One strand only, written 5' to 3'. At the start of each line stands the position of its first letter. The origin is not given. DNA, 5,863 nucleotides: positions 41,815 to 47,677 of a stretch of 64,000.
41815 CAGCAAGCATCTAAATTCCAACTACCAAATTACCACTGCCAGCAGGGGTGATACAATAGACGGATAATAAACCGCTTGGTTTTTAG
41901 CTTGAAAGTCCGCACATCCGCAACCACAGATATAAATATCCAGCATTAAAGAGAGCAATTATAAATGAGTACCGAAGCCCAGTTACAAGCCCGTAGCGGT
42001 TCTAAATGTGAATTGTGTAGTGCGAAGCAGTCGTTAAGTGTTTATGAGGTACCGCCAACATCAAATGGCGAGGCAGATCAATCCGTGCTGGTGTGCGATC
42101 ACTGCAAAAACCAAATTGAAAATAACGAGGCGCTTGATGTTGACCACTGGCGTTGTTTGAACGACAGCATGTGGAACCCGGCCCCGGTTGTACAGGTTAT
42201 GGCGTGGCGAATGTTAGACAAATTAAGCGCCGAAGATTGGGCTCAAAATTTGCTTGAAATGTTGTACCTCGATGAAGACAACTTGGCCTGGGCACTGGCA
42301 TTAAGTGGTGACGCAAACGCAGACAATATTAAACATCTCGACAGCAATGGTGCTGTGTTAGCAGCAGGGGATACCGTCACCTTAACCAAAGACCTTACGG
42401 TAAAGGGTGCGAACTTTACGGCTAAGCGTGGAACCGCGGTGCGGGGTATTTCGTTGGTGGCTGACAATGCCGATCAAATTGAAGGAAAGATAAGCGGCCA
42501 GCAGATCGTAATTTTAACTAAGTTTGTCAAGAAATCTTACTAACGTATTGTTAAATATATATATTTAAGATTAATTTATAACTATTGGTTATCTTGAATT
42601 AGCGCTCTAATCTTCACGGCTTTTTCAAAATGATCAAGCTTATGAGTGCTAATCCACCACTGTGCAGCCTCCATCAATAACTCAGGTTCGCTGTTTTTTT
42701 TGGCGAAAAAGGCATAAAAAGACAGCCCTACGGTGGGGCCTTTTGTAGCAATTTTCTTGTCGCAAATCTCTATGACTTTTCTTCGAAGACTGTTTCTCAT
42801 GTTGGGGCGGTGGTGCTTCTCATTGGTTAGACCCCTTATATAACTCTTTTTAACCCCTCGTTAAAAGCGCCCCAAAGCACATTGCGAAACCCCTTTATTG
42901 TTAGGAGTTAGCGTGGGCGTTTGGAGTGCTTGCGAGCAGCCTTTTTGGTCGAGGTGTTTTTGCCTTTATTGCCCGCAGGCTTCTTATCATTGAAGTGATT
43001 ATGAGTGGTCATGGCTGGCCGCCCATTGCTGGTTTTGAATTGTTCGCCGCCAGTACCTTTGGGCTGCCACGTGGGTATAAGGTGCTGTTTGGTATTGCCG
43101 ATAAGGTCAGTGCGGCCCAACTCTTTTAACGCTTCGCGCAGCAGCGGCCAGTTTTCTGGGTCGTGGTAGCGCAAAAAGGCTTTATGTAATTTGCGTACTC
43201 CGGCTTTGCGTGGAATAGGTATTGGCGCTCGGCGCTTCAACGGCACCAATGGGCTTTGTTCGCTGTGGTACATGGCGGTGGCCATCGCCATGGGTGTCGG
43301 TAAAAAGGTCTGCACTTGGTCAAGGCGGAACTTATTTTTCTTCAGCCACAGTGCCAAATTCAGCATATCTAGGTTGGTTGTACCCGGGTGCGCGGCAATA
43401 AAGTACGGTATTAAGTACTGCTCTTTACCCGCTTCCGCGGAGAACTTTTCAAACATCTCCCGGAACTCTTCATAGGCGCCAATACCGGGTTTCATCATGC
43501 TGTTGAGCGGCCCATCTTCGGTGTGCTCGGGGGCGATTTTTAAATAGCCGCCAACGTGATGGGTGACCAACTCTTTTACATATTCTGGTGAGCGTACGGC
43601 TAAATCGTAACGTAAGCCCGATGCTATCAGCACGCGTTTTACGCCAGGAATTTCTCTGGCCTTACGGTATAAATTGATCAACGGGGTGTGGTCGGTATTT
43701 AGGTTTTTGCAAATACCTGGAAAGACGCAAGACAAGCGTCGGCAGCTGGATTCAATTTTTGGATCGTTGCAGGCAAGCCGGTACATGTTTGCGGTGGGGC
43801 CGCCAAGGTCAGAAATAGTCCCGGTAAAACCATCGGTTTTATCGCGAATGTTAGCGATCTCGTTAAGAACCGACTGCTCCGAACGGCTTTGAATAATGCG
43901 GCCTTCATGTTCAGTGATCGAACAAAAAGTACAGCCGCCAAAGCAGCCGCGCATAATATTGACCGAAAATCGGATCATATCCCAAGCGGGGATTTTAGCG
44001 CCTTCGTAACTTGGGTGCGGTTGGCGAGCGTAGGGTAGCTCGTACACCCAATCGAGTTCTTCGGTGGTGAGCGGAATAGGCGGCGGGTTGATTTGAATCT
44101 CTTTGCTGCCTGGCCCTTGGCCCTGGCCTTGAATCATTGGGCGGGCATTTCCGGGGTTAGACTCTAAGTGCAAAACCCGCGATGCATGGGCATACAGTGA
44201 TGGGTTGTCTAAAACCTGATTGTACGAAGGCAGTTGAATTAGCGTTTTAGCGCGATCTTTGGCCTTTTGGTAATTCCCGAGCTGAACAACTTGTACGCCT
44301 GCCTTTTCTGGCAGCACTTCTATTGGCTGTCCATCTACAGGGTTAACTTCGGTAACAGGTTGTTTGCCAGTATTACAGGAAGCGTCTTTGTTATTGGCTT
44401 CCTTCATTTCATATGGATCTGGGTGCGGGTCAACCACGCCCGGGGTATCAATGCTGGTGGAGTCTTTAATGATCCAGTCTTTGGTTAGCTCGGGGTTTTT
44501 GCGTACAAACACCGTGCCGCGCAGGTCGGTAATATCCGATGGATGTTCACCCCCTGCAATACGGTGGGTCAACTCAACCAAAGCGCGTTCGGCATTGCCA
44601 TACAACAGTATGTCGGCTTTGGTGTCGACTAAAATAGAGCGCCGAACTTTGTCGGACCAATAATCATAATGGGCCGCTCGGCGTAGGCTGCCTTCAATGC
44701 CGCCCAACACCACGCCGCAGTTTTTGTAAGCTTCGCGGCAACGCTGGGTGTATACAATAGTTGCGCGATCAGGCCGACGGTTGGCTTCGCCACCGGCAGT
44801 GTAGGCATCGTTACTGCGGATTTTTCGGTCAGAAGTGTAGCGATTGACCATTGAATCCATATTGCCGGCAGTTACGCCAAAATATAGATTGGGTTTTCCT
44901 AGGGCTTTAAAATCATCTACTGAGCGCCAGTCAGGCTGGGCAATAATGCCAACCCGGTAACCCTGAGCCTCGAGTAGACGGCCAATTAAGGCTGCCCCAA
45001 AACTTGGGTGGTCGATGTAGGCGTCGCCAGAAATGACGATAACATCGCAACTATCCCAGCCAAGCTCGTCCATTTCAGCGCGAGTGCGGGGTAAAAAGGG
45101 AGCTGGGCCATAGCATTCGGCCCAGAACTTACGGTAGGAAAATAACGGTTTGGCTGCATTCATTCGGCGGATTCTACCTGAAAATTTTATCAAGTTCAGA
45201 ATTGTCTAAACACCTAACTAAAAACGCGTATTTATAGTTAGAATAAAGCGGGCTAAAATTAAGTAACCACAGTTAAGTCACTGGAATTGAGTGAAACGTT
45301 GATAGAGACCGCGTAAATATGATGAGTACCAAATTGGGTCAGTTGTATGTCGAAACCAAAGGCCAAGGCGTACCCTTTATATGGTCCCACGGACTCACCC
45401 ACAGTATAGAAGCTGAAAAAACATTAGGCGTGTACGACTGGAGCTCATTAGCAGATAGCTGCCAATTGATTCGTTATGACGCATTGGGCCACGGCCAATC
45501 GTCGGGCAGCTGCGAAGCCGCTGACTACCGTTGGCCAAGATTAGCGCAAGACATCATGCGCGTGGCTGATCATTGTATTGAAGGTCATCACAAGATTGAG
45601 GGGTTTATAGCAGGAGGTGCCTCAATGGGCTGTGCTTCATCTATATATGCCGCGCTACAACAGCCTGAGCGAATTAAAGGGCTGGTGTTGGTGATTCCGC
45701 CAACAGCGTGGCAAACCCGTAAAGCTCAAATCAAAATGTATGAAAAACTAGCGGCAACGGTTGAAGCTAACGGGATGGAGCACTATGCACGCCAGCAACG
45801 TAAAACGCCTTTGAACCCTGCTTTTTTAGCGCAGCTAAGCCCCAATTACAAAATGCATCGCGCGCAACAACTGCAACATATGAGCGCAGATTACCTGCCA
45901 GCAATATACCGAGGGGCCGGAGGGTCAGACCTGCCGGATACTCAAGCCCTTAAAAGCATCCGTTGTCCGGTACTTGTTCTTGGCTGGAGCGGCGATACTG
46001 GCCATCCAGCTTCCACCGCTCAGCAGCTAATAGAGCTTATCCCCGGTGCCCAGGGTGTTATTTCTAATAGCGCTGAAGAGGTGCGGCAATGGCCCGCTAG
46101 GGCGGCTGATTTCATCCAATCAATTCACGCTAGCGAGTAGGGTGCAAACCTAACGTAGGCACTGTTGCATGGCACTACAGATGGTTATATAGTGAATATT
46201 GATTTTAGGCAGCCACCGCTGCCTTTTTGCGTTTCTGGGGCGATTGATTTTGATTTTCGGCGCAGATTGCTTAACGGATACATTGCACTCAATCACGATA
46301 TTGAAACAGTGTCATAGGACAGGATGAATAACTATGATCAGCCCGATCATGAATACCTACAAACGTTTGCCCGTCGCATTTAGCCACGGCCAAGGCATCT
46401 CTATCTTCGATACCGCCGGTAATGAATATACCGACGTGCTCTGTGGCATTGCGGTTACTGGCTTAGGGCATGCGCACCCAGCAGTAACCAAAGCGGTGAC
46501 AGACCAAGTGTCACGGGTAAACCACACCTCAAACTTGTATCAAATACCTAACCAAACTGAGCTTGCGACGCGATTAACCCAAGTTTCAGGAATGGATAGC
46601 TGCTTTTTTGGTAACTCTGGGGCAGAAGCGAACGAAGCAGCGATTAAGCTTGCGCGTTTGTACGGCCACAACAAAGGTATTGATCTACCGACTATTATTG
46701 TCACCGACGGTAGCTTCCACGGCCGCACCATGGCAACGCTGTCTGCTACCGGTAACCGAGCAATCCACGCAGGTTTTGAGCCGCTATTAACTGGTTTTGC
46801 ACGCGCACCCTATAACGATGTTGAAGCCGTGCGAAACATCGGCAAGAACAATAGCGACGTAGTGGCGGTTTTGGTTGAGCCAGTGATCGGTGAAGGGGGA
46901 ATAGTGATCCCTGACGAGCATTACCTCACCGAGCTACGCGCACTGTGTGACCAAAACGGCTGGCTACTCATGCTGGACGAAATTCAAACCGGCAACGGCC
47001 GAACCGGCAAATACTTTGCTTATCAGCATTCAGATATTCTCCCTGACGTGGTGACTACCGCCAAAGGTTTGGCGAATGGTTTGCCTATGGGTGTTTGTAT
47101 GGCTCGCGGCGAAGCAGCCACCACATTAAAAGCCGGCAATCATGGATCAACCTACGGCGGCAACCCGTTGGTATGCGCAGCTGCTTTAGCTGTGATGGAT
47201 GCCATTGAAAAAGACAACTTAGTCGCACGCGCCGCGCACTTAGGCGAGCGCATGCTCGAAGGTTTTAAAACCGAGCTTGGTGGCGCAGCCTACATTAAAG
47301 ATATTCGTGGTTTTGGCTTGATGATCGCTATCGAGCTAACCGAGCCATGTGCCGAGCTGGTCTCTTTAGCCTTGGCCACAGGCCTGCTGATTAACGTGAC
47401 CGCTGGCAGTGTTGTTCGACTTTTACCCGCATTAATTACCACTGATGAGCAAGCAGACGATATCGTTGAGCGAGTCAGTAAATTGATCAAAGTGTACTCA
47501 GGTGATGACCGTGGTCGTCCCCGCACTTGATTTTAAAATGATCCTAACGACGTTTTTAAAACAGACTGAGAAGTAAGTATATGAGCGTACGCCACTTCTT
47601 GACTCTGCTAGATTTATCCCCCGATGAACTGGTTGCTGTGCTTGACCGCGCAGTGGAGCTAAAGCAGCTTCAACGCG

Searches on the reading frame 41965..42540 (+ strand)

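Call 53: search_protein_families(library=pfam, proteins=[window:41965-42540:+], max_evalue=0.000001)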
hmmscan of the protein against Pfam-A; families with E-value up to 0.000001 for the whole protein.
window:41965-42540:+ (192 aa): 1 family
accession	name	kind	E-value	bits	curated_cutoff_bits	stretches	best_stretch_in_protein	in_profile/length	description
PF03831.20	YjdM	-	2e-26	92.1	23.2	1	125-190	2-68/69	PhnA domain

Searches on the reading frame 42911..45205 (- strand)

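Call 53: search_protein_families(library=pfam, proteins=[window:42911-45205:-], max_evalue=0.000001)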
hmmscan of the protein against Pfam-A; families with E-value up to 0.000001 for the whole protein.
window:42911-45205:- (765 aa): 3 families
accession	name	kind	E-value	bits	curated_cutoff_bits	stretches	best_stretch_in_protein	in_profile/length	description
PF08497.15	Radical_SAM_N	-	1.6e-130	435.2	25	1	37-414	1-301/301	Radical SAM N-terminal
PF11842.13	DUF3362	-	9.3e-44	149.7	27.6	1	629-761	1-134/151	Domain of unknown function (DUF3362)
PF04055.27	Radical_SAM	-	8.7e-11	42.7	29.5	1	415-620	1-165/166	Radical SAM superfamily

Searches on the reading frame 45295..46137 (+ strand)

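Call 53: search_protein_families(library=pfam, proteins=[window:45295-46137:+], max_evalue=0.000001)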
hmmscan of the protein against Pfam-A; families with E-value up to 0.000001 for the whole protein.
window:45295-46137:+ (281 aa): 3 families
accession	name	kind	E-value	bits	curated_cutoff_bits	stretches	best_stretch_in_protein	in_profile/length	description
PF12697.13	Abhydrolase_6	-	9.5e-11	43.2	26.3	1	32-251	5-192/217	Alpha/beta hydrolase family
PF00561.26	Abhydrolase_1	-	1.1e-10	42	25.8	1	32-256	7-232/245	alpha/beta hydrolase fold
PF12146.15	Hydrolase_4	-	5.9e-10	39.3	27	1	57-170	33-140/239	Serine aminopeptidase, S33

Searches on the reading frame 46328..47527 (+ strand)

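Call 53: search_protein_families(library=pfam, proteins=[window:46328-47527:+], max_evalue=0.000001)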
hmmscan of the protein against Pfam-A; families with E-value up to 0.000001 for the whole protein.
window:46328-47527:+ (400 aa): 1 family
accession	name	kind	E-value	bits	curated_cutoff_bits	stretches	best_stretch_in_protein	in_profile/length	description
PF00202.27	Aminotran_3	-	7.1e-112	374.5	30.5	1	11-386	6-402/403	Aminotransferase class-III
